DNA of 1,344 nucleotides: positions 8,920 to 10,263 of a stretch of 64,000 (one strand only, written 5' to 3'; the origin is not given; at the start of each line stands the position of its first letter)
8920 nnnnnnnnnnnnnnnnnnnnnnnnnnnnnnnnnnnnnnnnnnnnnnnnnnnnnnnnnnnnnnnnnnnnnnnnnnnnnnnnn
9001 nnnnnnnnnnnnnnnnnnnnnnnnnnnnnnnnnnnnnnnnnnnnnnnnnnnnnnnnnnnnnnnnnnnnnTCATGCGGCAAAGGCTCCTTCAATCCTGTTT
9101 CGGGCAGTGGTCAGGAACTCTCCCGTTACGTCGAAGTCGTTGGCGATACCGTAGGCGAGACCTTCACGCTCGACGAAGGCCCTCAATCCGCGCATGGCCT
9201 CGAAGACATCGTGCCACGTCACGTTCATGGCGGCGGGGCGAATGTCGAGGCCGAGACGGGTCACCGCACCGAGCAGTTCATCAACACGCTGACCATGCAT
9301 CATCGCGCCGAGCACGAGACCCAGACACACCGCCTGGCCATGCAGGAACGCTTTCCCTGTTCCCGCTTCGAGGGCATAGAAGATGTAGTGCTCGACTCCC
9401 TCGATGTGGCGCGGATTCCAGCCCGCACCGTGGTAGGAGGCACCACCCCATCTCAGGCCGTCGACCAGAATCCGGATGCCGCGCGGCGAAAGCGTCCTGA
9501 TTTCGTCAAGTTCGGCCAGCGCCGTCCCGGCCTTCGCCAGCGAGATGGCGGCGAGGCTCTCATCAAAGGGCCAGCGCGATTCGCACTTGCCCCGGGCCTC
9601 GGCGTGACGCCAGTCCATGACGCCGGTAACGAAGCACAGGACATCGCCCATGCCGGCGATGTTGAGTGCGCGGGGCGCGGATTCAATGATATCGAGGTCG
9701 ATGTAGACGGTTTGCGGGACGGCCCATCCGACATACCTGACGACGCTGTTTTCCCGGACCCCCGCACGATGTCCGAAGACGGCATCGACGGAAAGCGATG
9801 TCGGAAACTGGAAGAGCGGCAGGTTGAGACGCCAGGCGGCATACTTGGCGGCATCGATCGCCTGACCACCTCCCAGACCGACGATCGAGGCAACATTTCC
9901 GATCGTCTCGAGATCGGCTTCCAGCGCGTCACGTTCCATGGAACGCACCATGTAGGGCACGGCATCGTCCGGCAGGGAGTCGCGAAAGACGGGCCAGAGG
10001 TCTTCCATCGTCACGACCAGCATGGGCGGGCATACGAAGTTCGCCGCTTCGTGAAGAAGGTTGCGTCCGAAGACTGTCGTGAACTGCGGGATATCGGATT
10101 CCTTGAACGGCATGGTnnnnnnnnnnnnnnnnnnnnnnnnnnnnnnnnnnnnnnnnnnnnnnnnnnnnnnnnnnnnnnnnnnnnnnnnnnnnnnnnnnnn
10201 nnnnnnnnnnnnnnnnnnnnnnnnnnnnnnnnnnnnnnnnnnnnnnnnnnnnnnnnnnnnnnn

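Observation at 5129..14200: Uncharacterised 9-gene operon: sugar-type ABC importer with SelA/DgaE-like PLP enzyme, RidA and two DHQS/G1PDH-like paralogs under a divergent GntR regulator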

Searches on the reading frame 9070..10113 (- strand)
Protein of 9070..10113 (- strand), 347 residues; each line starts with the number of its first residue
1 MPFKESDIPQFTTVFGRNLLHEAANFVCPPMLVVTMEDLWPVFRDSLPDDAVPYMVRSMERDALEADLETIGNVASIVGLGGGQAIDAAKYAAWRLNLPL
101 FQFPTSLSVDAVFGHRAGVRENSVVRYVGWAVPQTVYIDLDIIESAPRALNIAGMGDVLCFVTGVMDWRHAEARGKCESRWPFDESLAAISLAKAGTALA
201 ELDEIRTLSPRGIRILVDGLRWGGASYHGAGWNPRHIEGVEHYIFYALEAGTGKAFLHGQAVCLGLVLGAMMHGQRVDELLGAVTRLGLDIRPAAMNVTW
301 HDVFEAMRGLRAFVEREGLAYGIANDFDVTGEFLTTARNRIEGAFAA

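Call 4: search_protein_families(library=pfam, proteins=[window:9070-10113:-], max_evalue=0.01)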
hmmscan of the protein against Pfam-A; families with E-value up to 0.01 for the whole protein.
window:9070-10113:- (347 aa): 3 families
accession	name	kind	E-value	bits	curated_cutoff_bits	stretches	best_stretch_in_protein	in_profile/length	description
PF13685.12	Fe-ADH_2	-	2.3e-14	54.1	28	1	64-147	63-149/149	Iron-containing alcohol dehydrogenase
PF01761.26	DHQ_synthase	-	1.5e-05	25.1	24.2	1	75-148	32-110/115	3-dehydroquinate synthase N-terminal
PF00465.25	Fe-ADH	-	2.6e-05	24.3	31.3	1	73-111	80-135/168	Iron-containing alcohol dehydrogenase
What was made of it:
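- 9070..10113 (-): E: G1PDH/GldA-like metal- and NAD(P)-dependent oxidoreductase, paralog 2 ('SVDA' clade). Fe-ADH_2 54.1 bits (call 4).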

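Call 5: search_protein_families(library=ncbifam, proteins=[window:9070-10113:-], max_evalue=0.01)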
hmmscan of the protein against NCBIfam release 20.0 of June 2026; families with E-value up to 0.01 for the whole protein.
window:9070-10113:- (347 aa): 8 families
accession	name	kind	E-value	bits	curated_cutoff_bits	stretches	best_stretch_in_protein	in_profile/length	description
NF002022.0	PRK00843.1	equivalog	4.4e-35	121.3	413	1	58-308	70-317/350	NAD(P)-dependent glycerol-1-phosphate dehydrogenase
NF006941.0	PRK09423.1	subfamily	1.9e-12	46.7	336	1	73-194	84-204/367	glycerol dehydrogenase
TIGR01357.1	aroB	equivalog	3.9e-10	39.5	305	1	74-159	83-173/344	3-dehydroquinate synthase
NF047954.1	PrpdilGlycDhGldA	equivalog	4.1e-08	32.9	700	1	72-161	83-175/365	bifunctional L-1,2-propanediol dehydrogenase/glycerol dehydrogenase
NF053832.1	GlycoaldRedHalo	equivalog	2e-07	30.5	550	1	45-184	50-192/363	glycolaldehyde reductase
NF007880.0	PRK10586.1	equivalog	3.2e-07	29.6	429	1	67-304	80-322/362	oxidoreductase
NF010627.0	PRK14021.1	equivalog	4.3e-05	22.1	565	1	74-158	270-359/542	bifunctional shikimate kinase/3-dehydroquinate synthase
NF004852.0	PRK06203.1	equivalog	9.6e-05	21.4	333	0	74-158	122-211/407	3-dehydroquinate synthase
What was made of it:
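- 9070..10113 (-): G1PDH 121.3 bits (cut-off 413) (call 5).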

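Call 16: search_solved_structures(query=window:9070-10113:-, max_evalue=0.001)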
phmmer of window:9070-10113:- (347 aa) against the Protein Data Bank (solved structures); distinct sequences matched with E-value up to 0.001: 21.
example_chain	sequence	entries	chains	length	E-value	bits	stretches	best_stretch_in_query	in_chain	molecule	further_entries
3ce9_A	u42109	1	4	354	7.2e-20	74.6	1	72-285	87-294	Glycerol dehydrogenase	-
5fb3_A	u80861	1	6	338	3e-17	66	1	67-290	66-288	Glycerol-1-phosphate dehydrogenase [NAD(P)+]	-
4rgq_A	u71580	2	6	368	3.3e-17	65.9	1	64-292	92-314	Glycerol-1-phosphate dehydrogenase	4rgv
4rfl_A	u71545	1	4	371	3.3e-17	65.9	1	64-292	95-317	Glycerol-1-phosphate dehydrogenase [NAD(P)+]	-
9h4x_A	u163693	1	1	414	5.9e-14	55.2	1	60-262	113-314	Glycerol-1-phosphate dehydrogenase [NAD(P)+]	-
4mca_A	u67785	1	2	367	1.2e-09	41.1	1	62-307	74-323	Glycerol dehydrogenase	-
13go_A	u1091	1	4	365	2.6e-09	39.9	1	44-274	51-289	Glycerol dehydrogenase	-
1kq3_A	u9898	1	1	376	6.3e-09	38.6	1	76-271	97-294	glycerol dehydrogenase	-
1ta9_A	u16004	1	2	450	9.6e-09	38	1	74-160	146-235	glycerol dehydrogenase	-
5xn8_A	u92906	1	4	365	1.2e-08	37.7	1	75-298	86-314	Glycerol Dehydrogenase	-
8k1g_A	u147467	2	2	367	1.4e-07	34.2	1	73-298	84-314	Glycerol dehydrogenase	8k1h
5zxl_A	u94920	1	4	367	2.1e-07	33.6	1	61-298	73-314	Glycerol dehydrogenase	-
8goa_A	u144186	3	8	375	2.3e-07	33.5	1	61-298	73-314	Glycerol dehydrogenase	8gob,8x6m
6csj_A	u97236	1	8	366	5.2e-07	32.3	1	76-162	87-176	Glycerol dehydrogenase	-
3qbd_A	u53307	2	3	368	6.6e-07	32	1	71-159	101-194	3-dehydroquinate synthase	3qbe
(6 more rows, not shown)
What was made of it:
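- A and E belong to the polyol-dehydrogenase branch of the superfamily (calls 5, 16).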

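Call 21: find_homologous_proteins(query=window:9070-10113:-)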
Query window:9070-10113:- (347 aa): 1624 proteins with E <= 0.001 among 8000 candidates; the best 120 are listed.
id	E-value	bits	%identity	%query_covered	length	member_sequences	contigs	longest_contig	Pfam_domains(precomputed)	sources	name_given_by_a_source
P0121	1.5e-216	736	94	100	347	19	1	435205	PF13685.13,PF01761.27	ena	-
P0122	1.8e-214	730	93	100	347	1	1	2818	PF13685.13,PF00465.26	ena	-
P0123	1.1e-213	727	93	100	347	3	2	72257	PF13685.13,PF00465.26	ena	-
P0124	6.3e-212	721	90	100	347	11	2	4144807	PF13685.13,PF00465.26,PF01761.27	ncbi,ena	-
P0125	6.9e-206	701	89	100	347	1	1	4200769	PF13685.13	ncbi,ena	-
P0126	1.3e-205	700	89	100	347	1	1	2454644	PF13685.13,PF01761.27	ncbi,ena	-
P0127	3.8e-200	682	86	100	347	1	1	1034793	PF13685.13,PF01761.27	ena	-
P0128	2.6e-198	676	85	100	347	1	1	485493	PF13685.13,PF00465.26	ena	-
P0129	4.7e-198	676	85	100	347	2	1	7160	PF13685.13,PF00465.26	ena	-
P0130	5.6e-198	675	85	100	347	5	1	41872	PF13685.13,PF00465.26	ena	-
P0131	1.2e-197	674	85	100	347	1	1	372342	PF13685.13,PF00465.26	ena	-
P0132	1.7e-197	674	84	100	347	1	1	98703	PF13685.13,PF00465.26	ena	-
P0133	2.5e-197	673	84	100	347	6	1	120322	PF13685.13,PF00465.26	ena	-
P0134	4.1e-197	672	84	100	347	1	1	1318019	PF13685.13,PF00465.26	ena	-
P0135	2.7e-196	670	84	100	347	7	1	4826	PF13685.13,PF00465.26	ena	-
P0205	3.8e-166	571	73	100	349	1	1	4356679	PF13685.13,PF00465.26,PF01761.27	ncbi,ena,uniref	ncbi:iron-containing alcohol dehydrogenase [Bauldia sp.]|uniref:iron-containing alcohol dehydrogenas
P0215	2.0e-157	542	69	100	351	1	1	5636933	PF13685.13,PF01761.27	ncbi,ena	-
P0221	7.6e-153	527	67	100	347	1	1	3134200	PF13685.13,PF01761.27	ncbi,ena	-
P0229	5.6e-151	521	66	99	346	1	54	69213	PF13685.13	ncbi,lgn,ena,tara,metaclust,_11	tara:strand:- start:20 stop:1060 length:1041 start_codon:yes stop_codon:yes gene_type:complete|metac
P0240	4.0e-147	508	64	99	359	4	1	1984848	PF13685.13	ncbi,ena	-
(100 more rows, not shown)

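Call 22: find_encoding_contigs(protein=P0229, flank=10000, max_places=4)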
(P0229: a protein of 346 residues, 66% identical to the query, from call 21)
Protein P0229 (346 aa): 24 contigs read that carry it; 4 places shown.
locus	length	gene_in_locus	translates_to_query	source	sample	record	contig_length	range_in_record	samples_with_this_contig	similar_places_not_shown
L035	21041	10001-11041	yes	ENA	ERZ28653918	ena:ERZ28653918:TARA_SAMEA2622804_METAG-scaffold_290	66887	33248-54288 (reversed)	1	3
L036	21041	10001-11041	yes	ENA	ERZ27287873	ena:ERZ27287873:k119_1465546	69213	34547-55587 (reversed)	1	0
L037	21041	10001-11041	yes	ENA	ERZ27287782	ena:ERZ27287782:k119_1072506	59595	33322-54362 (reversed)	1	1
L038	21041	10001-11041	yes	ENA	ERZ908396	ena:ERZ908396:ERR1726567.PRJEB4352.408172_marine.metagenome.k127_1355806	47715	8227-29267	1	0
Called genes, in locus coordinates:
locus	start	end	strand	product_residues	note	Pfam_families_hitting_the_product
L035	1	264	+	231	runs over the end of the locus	-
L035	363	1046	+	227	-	-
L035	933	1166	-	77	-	-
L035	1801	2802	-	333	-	PF04166:PdxA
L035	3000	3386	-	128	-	PF07729:FCD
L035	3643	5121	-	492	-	PF01970:TctA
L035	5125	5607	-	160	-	PF07331:TctB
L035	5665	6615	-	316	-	PF03401:TctC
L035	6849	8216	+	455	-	PF01547:SBP_bac_1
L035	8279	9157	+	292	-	PF00528:BPD_transp_1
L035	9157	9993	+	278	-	PF00528:BPD_transp_1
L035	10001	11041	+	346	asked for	PF13685:Fe-ADH_2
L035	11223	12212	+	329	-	PF00005:ABC_tran, PF08402:TOBE_2 (weak)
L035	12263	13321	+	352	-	PF13685:Fe-ADH_2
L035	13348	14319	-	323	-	PF00933:Glyco_hydro_3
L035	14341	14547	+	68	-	-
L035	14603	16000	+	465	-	PF01547:SBP_bac_1, PF13416:SBP_bac_8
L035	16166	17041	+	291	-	PF00528:BPD_transp_1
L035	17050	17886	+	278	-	PF00528:BPD_transp_1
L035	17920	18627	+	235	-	PF01073:3Beta_HSD, PF01370:Epimerase, PF04321:RmlD_sub_bind, PF13460:NAD_binding_10, PF16363:GDP_Man_Dehyd, PF07993:NAD_binding_4 (faint)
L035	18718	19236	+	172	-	-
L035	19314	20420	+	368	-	PF00266:Aminotran_5 (weak), PF03841:SelA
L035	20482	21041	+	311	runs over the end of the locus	PF05448:AXE1, PF02129:Peptidase_S15 (weak), PF12146:Hydrolase_4 (faint), PF03959:FSH1 (weak), PF00326:Peptidase_S9, PF01738:DLH (faint), PF08840:BAAT_C (weak)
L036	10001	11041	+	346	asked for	PF13685:Fe-ADH_2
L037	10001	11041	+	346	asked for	PF13685:Fe-ADH_2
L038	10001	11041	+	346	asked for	PF13685:Fe-ADH_2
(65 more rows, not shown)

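Call 23: find_encoding_contigs(protein=P0205, flank=10000, max_places=2)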
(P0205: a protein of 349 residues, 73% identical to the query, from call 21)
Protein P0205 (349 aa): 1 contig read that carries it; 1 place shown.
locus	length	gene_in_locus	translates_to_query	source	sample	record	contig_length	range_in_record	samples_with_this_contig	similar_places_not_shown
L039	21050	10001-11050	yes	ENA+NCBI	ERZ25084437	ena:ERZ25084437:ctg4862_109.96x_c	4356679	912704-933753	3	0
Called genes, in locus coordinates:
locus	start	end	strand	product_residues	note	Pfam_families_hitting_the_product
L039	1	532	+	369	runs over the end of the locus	PF01628:HrcA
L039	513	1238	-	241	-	PF00929:RNase_T, PF16473:Rv2179c-like (weak)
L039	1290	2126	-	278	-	PF00520:Ion_trans, PF08016:PKD_channel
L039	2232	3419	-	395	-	PF04348:LppC, PF13407:Peripla_BP_4 (weak), PF13458:Peripla_BP_6, PF01094:ANF_receptor (weak)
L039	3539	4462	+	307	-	PF00590:TP_methylase, PF23016:RsmI_C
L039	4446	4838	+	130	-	PF02021:UPF0102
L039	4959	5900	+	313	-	PF02951:GSH-S_N, PF02955:GSH-S_ATP, PF14398:ATPgrasp_YheCD (faint), PF08443:RimK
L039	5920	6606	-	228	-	PF00392:GntR, PF07729:FCD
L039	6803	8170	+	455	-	PF01547:SBP_bac_1, PF13416:SBP_bac_8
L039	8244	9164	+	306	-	PF00528:BPD_transp_1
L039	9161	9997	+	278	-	PF00528:BPD_transp_1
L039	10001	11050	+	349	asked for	PF00465:Fe-ADH (weak), PF13685:Fe-ADH_2, PF01761:DHQ_synthase (faint)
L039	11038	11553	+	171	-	PF14588:YjgF_endoribonc, PF01042:Ribonuc_L-PSP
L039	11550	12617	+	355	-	PF00005:ABC_tran, PF08402:TOBE_2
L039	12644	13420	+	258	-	PF00106:adh_short, PF08659:KR, PF23441:SDR (weak), PF13561:adh_short_C2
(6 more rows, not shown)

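Call 24: find_encoding_contigs(protein=P0240, flank=10000, max_places=2)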
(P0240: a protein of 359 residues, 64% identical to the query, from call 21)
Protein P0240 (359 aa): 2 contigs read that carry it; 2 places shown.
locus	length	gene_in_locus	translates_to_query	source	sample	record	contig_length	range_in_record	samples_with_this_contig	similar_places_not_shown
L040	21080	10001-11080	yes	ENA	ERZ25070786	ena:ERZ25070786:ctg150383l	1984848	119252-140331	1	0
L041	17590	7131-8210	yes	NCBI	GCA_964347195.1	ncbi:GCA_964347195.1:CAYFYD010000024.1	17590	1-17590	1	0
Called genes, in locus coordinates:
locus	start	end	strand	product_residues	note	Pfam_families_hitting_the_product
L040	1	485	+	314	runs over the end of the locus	-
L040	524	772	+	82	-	-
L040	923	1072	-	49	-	-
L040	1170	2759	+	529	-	PF02690:Na_Pi_cotrans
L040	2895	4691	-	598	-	PF00496:SBP_bac_5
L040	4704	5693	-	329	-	PF00005:ABC_tran, PF08352:oligo_HPY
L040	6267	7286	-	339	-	PF00005:ABC_tran, PF13304:AAA_21 (faint), PF08352:oligo_HPY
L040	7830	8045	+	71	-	PF21748:UPF0150 (weak)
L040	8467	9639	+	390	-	PF01546:Peptidase_M20, PF07687:M20_dimer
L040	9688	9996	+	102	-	PF00528:BPD_transp_1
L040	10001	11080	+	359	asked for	PF13685:Fe-ADH_2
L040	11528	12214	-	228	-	PF05685:Uma2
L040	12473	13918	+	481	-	PF01266:DAO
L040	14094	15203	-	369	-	PF02746:MR_MLE_N, PF13378:MR_MLE_C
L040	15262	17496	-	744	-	PF01315:Ald_Xan_dh_C, PF02738:MoCoBD_1, PF20256:MoCoBD_2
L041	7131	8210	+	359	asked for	PF13685:Fe-ADH_2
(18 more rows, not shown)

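Call 34: find_related_loci(query=A1, collection=metagenome_contigs, flank=10000)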
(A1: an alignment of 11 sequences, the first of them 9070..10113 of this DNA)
Query A1 (347 aa) in metagenome_contigs; peptide patterns used: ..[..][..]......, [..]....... (x = any residue, [..] = any of these).
274 stretches matched a pattern; 242 encode a relative of the query (tblastn E <= 1e-3); the best 80 are kept; 79 distinct loci.
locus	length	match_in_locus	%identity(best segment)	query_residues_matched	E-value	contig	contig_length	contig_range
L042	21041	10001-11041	90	1-347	0e+0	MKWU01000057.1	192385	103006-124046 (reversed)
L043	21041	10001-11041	83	1-347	0e+0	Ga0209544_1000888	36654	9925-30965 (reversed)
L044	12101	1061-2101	83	1-347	0e+0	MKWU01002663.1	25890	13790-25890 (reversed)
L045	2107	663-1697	74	1-345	0e+0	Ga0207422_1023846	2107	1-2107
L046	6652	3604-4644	76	1-347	1e-177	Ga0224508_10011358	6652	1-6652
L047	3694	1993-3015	71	7-347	2e-171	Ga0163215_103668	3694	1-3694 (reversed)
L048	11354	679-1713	66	1-345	3e-162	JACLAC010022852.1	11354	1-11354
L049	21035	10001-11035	66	1-345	4e-159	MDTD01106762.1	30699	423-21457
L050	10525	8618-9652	64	1-345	2e-157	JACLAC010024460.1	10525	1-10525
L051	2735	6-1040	66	1-345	3e-163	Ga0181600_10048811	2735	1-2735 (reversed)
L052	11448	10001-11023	63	1-345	7e-153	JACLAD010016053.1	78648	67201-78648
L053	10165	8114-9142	58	1-343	3e-137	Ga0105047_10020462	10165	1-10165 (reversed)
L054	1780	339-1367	62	1-343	2e-147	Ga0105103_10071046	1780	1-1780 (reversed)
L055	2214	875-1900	61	1-342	2e-144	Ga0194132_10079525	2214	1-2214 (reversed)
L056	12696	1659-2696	54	1-345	3e-135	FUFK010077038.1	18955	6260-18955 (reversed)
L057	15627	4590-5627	54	1-345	3e-135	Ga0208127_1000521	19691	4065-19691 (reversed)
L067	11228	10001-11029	58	1-343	6e-133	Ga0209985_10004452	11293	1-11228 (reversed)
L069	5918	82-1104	53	5-345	4e-132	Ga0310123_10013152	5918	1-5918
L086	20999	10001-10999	51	10-342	1e-124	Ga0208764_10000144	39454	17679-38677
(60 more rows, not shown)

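Call 37: search_protein_families(library=pfam, proteins=[L057:8747-10093:-, L057:3051-4352:+, L057:13442-15403:-, L086:7143-7763:+, L086:7785-8462:+, L086:8634-9941:+, L069:3967-4740:+, L067:229-1086:-], max_evalue=0.001)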
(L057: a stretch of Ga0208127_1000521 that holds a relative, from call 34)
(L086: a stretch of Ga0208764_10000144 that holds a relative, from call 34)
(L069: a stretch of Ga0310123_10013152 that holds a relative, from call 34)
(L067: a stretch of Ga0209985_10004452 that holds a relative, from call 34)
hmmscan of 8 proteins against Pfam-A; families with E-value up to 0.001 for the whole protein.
L057:8747-10093:- (448 aa): 1 family
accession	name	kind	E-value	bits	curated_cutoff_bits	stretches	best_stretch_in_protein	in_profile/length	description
PF01041.23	DegT_DnrJ_EryC1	-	9.9e-56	189.9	19.8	1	63-318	37-265/360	DegT/DnrJ/EryC1/StrS aminotransferase family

L057:3051-4352:+ (433 aa): 3 families
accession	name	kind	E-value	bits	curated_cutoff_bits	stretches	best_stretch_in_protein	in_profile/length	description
PF00465.25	Fe-ADH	-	1.2e-39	136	31.3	1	21-192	3-168/168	Iron-containing alcohol dehydrogenase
PF25137.1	ADH_Fe_C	-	6.2e-30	104.8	27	1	240-429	20-193/194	Fe-containing alcohol dehydrogenase family, C-terminal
PF13685.12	Fe-ADH_2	-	7.2e-09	36.2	28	1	24-117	2-93/149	Iron-containing alcohol dehydrogenase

L057:13442-15403:- (653 aa): 1 family
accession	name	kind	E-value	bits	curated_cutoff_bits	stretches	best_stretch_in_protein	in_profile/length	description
PF00270.35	DEAD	-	0.00024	21.3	26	1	78-197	18-132/167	DEAD/DEAH box helicase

L086:7143-7763:+ (206 aa): 4 families
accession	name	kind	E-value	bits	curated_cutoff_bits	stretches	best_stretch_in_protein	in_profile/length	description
PF00583.31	Acetyltransf_1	-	1.4e-08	35.5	20.7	1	136-188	61-116/116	Acetyltransferase (GNAT) family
PF08445.16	FR47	-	2.6e-07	31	22.1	1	137-191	27-80/86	FR47-like protein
PF13508.13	Acetyltransf_7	-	4.4e-07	30.6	27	1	137-190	34-84/84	Acetyltransferase (GNAT) domain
PF13673.13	Acetyltransf_10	-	1.2e-05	25.7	23.6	1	141-203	61-122/128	Acetyltransferase (GNAT) domain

L086:7785-8462:+ (225 aa): 3 families
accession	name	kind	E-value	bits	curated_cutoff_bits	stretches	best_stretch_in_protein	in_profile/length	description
PF13580.11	SIS_2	-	7e-38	130.2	27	1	8-142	2-138/138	SIS domain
PF10740.15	DUF2529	-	3.5e-05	23.9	22.3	0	15-74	12-71/169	Domain of unknown function (DUF2529)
PF01380.27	SIS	-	0.00031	21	25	0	107-149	53-95/131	SIS domain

L086:8634-9941:+ (435 aa): 2 families
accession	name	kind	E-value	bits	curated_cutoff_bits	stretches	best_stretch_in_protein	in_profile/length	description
PF00202.27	Aminotran_3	-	1.6e-48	165.9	30.5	1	34-402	10-369/403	Aminotransferase class-III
PF00155.27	Aminotran_1_2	-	0.00056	19.6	19.7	1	192-426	128-361/361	Aminotransferase class I and II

L069:3967-4740:+ (257 aa): 1 family
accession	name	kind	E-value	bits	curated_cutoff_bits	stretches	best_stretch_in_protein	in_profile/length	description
PF03070.21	TENA_THI-4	-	2.3e-42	145.6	22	1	41-243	5-209/210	TENA/THI-4/PQQC family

L067:229-1086:- (285 aa): 1 family
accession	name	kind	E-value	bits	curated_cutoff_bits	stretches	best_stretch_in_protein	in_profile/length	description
PF02585.22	PIG-L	-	1.3e-17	64.9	28.2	1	31-158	1-128/129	GlcNAc-PI de-N-acetylase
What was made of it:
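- One related locus carries a DegT-family aminotransferase, a family that includes inosose aminotransferases (call 37).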

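Call 38: search_protein_families(library=ncbifam, proteins=[L057:8747-10093:-, L086:7785-8462:+, L086:8634-9941:+], max_evalue=0.00001)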
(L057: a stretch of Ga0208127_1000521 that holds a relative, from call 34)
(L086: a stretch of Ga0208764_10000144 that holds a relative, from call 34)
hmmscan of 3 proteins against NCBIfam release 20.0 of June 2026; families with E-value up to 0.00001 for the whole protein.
L057:8747-10093:- (448 aa): 9 families
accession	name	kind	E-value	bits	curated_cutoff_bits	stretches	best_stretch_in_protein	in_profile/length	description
TIGR04181.1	NHT_00031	hypoth_equivalog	1.4e-37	129.4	420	1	60-319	40-288/359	LegC family aminotransferase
TIGR03588.1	PseC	equivalog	4e-30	105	423.5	1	65-361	45-322/380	UDP-4-amino-4,6-dideoxy-N-acetyl-beta-L-altrosamine transaminase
NF008687.0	PRK11706.1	equivalog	5.3e-29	101.1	375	1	55-309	38-268/375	dTDP-4-amino-4,6-dideoxygalactose transaminase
NF011936.0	PRK15407.1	equivalog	6.8e-27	94.2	423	1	43-334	69-355/440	lipopolysaccharide biosynthesis protein RfbH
NF008658.2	PRK11658.1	equivalog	8.1e-26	90.5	631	1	68-296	51-259/379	UDP-4-amino-4-deoxy-L-arabinose aminotransferase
TIGR02379.1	ECA_wecE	subfamily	1.2e-23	83.5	434.85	1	57-301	40-262/376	dTDP-4-amino-4,6-dideoxy-D-glucose transaminase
TIGR04427.1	PLP_DesI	equivalog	4.6e-18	65.5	650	1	68-317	70-287/390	dTDP-4-dehydro-6-deoxyglucose aminotransferase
NF004621.0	PRK05957.1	equivalog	1.6e-07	30.4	498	1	15-145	44-168/389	pyridoxal phosphate-dependent aminotransferase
NF005816.0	PRK07682.1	equivalog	2.3e-06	26.5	620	1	40-144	67-170/390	aminotransferase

L086:7785-8462:+ (225 aa): 3 families
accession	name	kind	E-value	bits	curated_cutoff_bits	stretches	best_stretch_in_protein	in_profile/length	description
NF002805.0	PRK02947.1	subfamily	3.1e-74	249.2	135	1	6-225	5-225/247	sugar isomerase domain-containing protein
TIGR03127.2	RuMP_HxlB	equivalog_domain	1.4e-07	31.6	160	0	16-59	5-48/178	6-phospho-3-hexuloisomerase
NF003915.0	PRK05441.1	subfamily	3.5e-07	29.6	168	1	19-148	40-172/300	N-acetylmuramic acid 6-phosphate etherase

L086:8634-9941:+ (435 aa): 68 families (the best 25 are shown)
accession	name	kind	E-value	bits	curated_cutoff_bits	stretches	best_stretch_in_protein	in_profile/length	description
NF000818.0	PRK00062.1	subfamily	7.2e-101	338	398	1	4-433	4-427/429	glutamate-1-semialdehyde 2,1-aminomutase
TIGR00713.1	hemL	equivalog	9.2e-101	337.5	527.3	1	9-430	5-420/423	glutamate-1-semialdehyde 2,1-aminomutase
NF041362.1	GntE_guanitoxin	equivalog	4.2e-89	299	525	1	7-407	9-406/426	guanitoxin biosynthesis PLP-dependent transaminase GntE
NF009055.0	PRK12389.1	equivalog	1.2e-76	258.1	637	1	2-434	2-429/431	glutamate-1-semialdehyde 2,1-aminomutase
NF001864.0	PRK00615.1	equivalog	1.8e-71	241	706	1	5-431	6-427/433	glutamate-1-semialdehyde aminotransferase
NF004856.0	PRK06209.1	equivalog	6.9e-48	163.2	486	1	4-430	9-413/450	glutamate-1-semialdehyde 2,1-aminomutase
TIGR00707.1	argD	subfamily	4.4e-43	147.5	410.05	1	29-354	5-314/381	acetylornithine/succinylornithine family transaminase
NF005453.0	PRK07046.1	subfamily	2.8e-42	144.9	425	1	9-432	33-450/453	transaminase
NF002797.0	PRK02936.1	equivalog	9.8e-38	129.9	496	1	34-352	12-309/385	acetylornithine transaminase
NF049976.1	AmadipTransam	equivalog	8.5e-37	127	650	1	34-346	15-326/416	2-aminoadipate transaminase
NF004426.0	PRK05769.1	equivalog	4.7e-36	124.5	552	2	195-349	211-358/441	acetyl ornithine aminotransferase family protein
NF005993.0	PRK08117.1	subfamily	3.5e-35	121.4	574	1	37-404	29-393/433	aspartate aminotransferase family protein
NF005376.0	PRK06918.1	equivalog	4.8e-35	120.8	676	1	31-344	34-353/451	4-aminobutyrate--2-oxoglutarate transaminase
TIGR01885.1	Orn_aminotrans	equivalog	1.8e-34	119.1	378.4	1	23-350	9-327/402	ornithine--oxo-acid transaminase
NF005692.0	PRK07495.1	equivalog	2.5e-34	118.6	724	1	35-434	24-423/425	4-aminobutyrate--2-oxoglutarate transaminase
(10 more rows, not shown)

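Call 40: search_dna_similar(query=window:9070-10113:-, collection=plasmids, mode=protein, max_rows=30, max_evalue=1e-20)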
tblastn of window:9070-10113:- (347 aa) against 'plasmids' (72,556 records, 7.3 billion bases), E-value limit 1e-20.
No match.
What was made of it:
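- Tried and rejected: A protein-level search for E in plasmids found nothing (call 40), so rhizobial transport-induction data could not be used.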
